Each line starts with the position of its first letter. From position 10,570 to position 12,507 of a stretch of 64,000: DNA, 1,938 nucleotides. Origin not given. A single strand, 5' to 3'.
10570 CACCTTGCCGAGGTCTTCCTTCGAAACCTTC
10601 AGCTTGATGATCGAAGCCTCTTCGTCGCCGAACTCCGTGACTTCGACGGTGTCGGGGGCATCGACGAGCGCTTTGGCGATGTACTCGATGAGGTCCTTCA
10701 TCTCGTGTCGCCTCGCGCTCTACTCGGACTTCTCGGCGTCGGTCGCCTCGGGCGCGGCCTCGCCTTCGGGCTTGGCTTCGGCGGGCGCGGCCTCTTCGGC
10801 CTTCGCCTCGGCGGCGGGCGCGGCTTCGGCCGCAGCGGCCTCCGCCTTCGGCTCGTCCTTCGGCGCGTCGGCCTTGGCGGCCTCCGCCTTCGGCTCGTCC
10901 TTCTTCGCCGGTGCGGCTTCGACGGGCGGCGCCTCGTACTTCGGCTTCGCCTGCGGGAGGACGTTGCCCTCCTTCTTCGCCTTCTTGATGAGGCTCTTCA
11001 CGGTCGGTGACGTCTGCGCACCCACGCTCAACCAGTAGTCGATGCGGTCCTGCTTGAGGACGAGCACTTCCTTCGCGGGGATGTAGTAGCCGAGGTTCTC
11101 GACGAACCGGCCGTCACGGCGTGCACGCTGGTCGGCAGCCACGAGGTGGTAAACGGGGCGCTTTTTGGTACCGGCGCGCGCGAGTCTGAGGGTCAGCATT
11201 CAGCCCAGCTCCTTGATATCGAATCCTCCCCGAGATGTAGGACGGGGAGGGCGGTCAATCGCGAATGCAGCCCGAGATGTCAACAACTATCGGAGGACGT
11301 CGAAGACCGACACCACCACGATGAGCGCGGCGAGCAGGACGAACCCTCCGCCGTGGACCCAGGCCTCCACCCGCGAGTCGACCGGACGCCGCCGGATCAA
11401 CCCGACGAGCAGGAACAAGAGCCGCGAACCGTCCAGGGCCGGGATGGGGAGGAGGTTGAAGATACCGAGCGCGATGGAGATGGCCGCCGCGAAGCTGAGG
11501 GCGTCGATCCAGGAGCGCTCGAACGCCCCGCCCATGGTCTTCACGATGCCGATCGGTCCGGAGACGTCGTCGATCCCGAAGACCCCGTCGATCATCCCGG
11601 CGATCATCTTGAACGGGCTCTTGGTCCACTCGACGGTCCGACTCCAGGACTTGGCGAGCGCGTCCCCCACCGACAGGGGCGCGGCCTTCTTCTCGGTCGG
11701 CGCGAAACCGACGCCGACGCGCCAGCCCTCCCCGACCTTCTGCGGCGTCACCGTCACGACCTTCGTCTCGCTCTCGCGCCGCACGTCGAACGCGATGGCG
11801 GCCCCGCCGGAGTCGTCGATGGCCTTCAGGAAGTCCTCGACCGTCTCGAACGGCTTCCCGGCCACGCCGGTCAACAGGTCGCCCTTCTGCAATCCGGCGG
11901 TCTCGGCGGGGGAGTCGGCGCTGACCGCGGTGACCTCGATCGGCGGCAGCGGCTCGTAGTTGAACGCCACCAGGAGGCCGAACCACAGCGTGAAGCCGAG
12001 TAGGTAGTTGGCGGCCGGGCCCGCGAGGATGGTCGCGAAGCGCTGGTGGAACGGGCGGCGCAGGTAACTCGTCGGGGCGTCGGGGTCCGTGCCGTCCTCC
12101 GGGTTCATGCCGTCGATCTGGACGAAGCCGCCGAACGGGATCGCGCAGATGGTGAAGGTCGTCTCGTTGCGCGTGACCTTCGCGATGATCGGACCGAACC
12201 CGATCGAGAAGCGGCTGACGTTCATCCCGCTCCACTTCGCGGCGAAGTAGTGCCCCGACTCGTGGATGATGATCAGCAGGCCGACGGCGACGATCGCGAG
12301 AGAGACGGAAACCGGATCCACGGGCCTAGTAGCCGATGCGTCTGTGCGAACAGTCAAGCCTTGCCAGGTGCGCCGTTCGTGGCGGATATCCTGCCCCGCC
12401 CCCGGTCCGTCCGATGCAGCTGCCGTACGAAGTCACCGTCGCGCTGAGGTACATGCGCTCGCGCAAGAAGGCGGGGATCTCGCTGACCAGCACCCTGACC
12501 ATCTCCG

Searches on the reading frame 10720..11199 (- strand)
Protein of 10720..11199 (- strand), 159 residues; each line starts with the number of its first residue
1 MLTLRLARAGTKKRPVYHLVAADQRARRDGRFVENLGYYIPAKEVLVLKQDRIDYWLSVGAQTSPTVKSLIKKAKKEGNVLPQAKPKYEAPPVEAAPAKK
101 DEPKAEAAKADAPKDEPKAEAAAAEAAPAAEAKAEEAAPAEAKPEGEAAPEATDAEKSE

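Call 59: search_protein_families(library=pfam, proteins=[window:10720-11199:-], max_evalue=0.001)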
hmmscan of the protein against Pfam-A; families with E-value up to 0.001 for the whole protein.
window:10720-11199:- (159 aa): 1 family
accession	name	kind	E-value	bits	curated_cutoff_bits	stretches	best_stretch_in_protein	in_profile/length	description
PF00886.24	Ribosomal_S16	-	1.5e-22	79.7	27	1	8-64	1-62/62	Ribosomal protein S16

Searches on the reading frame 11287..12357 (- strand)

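Call 59: search_protein_families(library=pfam, proteins=[window:11287-12357:-], max_evalue=0.001)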
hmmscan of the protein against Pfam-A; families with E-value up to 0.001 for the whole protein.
window:11287-12357:- (356 aa): 5 families
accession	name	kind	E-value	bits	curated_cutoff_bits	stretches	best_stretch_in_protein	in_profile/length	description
PF02163.28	Peptidase_M50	-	1.4e-59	201.6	27.2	1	21-344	2-220/221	Peptidase family M50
PF17820.7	PDZ_6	-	3.3e-11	43.2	27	1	141-194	1-54/54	PDZ domain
PF13180.12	PDZ_2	-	2.3e-06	28.2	27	1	141-203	15-78/80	PDZ domain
PF00595.29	PDZ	-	1.1e-05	26.1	23.2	1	137-175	24-64/81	PDZ domain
PF19805.5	DUF6288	-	0.00055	19.6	26.3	1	140-205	3-76/402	Family of unknown function (DUF6288)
